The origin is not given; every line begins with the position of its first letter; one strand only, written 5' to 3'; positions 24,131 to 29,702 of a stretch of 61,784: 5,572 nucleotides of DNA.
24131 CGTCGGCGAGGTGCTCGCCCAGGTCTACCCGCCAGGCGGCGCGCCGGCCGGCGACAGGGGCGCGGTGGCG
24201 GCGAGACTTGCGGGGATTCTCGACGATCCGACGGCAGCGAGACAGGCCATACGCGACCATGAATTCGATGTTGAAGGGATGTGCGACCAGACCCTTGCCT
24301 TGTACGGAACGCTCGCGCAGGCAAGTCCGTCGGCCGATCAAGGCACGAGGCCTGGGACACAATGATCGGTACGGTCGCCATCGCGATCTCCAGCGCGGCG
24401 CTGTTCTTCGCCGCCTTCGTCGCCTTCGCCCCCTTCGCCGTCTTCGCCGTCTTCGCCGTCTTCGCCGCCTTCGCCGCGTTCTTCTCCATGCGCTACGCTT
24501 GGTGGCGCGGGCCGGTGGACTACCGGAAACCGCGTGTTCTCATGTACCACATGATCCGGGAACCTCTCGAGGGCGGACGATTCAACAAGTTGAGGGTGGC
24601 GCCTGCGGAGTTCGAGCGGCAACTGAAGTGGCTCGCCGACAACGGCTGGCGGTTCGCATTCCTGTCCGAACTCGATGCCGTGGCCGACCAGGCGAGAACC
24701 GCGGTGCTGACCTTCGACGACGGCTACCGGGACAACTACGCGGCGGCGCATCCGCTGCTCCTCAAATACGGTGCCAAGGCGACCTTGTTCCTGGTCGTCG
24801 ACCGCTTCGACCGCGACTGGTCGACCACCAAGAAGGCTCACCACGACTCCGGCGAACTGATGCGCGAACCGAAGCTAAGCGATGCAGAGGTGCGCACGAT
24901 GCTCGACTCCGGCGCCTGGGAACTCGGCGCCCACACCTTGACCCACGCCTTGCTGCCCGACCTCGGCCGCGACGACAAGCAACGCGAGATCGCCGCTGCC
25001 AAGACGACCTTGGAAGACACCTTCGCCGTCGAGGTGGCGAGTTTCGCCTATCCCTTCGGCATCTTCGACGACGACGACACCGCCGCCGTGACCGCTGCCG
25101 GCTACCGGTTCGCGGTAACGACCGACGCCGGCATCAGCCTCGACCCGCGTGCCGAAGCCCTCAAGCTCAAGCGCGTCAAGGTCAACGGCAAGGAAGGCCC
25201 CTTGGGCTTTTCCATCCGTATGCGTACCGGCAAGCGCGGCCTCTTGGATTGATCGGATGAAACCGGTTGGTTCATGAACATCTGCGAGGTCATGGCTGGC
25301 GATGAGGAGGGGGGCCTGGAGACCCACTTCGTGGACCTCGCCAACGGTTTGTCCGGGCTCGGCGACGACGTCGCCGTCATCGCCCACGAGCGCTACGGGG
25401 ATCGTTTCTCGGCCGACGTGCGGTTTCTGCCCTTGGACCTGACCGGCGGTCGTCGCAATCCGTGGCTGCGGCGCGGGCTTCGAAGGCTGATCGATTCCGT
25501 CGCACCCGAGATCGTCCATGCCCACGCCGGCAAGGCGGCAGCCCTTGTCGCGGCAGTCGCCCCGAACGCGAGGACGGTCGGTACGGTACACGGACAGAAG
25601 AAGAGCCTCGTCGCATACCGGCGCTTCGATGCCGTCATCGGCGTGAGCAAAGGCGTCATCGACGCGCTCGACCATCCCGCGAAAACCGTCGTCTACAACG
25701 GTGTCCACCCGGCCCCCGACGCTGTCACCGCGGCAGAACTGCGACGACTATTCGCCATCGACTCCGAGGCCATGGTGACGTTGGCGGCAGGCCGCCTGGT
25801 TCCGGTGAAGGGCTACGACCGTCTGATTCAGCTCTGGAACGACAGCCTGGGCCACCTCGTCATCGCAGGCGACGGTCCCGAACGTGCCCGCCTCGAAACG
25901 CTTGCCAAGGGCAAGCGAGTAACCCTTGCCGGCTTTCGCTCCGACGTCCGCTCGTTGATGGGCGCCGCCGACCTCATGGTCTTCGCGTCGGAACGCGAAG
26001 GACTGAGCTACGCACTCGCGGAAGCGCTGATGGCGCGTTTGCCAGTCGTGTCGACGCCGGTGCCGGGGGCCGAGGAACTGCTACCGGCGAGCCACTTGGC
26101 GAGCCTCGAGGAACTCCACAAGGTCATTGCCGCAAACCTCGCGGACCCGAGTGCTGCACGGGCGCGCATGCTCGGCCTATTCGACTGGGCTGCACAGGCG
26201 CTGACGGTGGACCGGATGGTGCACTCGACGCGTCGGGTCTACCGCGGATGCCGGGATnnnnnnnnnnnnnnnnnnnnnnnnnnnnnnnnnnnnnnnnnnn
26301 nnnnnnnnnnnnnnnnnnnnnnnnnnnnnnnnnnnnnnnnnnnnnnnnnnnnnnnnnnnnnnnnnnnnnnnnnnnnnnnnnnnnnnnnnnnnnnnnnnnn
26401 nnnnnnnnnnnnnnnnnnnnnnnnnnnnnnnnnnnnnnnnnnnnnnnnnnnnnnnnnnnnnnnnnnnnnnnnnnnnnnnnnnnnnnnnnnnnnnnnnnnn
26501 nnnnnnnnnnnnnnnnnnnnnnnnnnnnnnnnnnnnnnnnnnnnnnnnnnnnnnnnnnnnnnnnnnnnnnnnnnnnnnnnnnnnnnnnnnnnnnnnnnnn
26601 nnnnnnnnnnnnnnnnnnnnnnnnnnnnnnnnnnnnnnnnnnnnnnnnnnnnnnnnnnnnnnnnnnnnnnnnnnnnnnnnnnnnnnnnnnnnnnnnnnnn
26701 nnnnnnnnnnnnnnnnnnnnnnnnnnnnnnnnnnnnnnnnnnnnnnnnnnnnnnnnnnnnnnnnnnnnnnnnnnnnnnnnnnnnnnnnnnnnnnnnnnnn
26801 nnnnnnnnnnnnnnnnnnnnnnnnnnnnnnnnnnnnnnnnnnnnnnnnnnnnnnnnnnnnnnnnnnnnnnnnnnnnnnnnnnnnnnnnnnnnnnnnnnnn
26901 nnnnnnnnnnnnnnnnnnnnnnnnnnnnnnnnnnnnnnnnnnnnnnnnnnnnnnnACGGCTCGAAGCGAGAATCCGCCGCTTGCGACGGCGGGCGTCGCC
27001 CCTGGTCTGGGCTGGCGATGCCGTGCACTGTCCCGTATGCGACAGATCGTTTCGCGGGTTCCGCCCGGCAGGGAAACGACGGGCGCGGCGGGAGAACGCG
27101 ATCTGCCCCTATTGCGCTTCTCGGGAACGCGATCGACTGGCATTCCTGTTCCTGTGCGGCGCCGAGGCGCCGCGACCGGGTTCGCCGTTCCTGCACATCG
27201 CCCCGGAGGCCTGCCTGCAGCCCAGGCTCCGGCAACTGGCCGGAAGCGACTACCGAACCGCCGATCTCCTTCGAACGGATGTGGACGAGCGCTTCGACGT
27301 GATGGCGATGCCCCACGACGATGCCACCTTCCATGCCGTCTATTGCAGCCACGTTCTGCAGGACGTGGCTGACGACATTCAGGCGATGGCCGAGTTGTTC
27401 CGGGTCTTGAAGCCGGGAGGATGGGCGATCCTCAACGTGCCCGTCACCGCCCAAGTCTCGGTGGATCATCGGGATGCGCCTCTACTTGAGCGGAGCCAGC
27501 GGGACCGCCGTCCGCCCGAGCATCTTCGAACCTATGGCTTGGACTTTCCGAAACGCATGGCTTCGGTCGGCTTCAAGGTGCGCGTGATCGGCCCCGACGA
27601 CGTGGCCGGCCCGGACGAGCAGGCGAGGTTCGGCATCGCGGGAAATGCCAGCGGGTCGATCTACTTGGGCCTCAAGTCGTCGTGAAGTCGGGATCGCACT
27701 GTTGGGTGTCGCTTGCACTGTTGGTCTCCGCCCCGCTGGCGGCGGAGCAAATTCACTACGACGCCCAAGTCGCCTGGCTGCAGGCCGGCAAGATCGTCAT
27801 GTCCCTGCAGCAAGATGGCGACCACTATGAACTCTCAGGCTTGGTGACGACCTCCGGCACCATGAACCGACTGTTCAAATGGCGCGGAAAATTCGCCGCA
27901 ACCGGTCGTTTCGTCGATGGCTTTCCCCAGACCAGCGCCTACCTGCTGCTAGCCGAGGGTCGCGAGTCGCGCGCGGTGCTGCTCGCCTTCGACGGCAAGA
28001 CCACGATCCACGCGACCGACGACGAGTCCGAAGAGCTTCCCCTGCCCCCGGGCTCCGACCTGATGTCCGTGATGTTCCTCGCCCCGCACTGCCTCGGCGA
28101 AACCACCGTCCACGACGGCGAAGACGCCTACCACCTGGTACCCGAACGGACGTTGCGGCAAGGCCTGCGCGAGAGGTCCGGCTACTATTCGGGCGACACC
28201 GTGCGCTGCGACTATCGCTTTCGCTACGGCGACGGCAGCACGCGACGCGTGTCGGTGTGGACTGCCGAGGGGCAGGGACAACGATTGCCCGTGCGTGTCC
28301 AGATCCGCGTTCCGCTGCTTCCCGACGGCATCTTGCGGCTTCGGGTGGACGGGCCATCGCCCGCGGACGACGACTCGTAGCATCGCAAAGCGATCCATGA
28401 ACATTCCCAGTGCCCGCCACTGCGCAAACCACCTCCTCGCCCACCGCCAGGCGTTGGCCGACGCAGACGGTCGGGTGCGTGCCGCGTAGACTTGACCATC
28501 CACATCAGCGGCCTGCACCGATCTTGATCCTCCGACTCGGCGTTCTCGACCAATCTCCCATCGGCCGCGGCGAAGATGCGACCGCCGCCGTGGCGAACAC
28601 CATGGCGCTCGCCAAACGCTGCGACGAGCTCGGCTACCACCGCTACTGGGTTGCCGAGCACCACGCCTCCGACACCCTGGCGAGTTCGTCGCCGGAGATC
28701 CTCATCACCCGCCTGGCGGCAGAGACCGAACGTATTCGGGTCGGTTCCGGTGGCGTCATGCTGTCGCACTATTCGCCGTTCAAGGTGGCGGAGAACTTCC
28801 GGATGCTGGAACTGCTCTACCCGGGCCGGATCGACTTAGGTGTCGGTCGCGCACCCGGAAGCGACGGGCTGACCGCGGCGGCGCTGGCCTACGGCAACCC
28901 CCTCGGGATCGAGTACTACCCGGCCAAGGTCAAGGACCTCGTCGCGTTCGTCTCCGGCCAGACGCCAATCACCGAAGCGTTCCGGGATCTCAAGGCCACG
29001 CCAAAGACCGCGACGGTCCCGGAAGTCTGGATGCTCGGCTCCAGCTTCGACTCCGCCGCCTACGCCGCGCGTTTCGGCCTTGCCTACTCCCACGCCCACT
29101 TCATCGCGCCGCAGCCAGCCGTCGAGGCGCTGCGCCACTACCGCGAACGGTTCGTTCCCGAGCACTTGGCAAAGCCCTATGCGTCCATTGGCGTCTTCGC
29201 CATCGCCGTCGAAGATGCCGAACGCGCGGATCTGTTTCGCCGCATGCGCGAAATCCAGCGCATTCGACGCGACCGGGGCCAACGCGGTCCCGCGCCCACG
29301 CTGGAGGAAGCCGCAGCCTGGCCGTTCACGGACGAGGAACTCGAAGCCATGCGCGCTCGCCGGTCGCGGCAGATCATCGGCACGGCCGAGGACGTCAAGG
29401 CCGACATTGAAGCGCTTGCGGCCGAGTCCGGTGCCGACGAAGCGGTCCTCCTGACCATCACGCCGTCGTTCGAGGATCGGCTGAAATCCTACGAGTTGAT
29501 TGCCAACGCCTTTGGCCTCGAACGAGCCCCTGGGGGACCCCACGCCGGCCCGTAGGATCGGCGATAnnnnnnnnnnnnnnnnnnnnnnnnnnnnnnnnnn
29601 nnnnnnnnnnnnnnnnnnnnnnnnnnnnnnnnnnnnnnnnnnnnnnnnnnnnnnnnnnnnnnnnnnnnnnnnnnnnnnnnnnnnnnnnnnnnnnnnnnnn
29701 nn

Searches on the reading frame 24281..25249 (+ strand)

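Call 85: search_protein_families(library=pfam, proteins=[window:24281-25249:+], max_evalue=0.00001)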
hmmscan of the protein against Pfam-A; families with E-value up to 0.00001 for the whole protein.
window:24281-25249:+ (323 aa): 1 family
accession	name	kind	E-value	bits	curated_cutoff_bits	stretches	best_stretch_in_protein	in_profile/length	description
PF01522.26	Polysacc_deac_1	-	3e-23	82.5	23.1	1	137-277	5-123/124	Polysaccharide deacetylase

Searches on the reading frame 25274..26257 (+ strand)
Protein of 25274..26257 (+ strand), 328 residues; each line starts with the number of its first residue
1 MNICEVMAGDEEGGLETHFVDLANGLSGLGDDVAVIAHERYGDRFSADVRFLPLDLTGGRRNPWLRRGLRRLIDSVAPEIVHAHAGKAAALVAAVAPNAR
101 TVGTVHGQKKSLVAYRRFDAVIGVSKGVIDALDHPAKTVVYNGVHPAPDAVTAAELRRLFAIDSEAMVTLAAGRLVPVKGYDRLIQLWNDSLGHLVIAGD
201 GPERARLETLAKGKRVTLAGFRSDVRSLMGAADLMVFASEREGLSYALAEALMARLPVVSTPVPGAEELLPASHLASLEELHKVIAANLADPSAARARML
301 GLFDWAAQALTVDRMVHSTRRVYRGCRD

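Call 85: search_protein_families(library=pfam, proteins=[window:25274-26257:+], max_evalue=0.00001)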
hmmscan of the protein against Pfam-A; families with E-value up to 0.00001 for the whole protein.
window:25274-26257:+ (328 aa): 5 families
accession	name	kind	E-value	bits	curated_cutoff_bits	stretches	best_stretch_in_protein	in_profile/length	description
PF13692.12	Glyco_trans_1_4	-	1.7e-20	74.2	27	1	169-270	4-115/142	Glycosyl transferases group 1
PF00534.26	Glycos_transf_1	-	7.2e-20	71.7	26.4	1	158-270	7-131/172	Glycosyl transferases group 1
PF13439.12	Glyco_transf_4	-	6.4e-18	65.8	28.5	1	13-146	2-168/170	Glycosyltransferase Family 4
PF13579.12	Glyco_trans_4_4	-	5.1e-09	37.1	29.7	1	13-116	1-103/158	Glycosyl transferase 4-like domain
PF20706.3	GT4-conflict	-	8.3e-08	32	26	0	203-287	248-335/385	Family 4 Glycosyltransferase in conflict systems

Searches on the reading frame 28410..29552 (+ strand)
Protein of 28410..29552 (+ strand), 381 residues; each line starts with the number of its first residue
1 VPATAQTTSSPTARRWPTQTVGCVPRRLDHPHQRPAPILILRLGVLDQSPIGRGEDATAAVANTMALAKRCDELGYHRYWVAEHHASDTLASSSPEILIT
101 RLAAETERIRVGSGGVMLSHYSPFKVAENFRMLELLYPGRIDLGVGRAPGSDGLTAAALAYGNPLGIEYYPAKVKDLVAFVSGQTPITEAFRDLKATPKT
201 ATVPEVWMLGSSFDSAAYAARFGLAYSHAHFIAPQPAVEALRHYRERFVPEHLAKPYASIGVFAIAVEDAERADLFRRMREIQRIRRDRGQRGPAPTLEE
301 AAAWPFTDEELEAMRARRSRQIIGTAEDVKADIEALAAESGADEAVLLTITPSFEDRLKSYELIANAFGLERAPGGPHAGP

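Call 85: search_protein_families(library=pfam, proteins=[window:28410-29552:+], max_evalue=0.00001)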
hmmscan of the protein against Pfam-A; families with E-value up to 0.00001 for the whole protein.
window:28410-29552:+ (381 aa): 1 family
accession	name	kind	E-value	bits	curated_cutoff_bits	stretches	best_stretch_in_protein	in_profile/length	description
PF00296.26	Bac_luciferase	-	6.2e-30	105.1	27.9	1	42-343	2-313/314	Luciferase-like monooxygenase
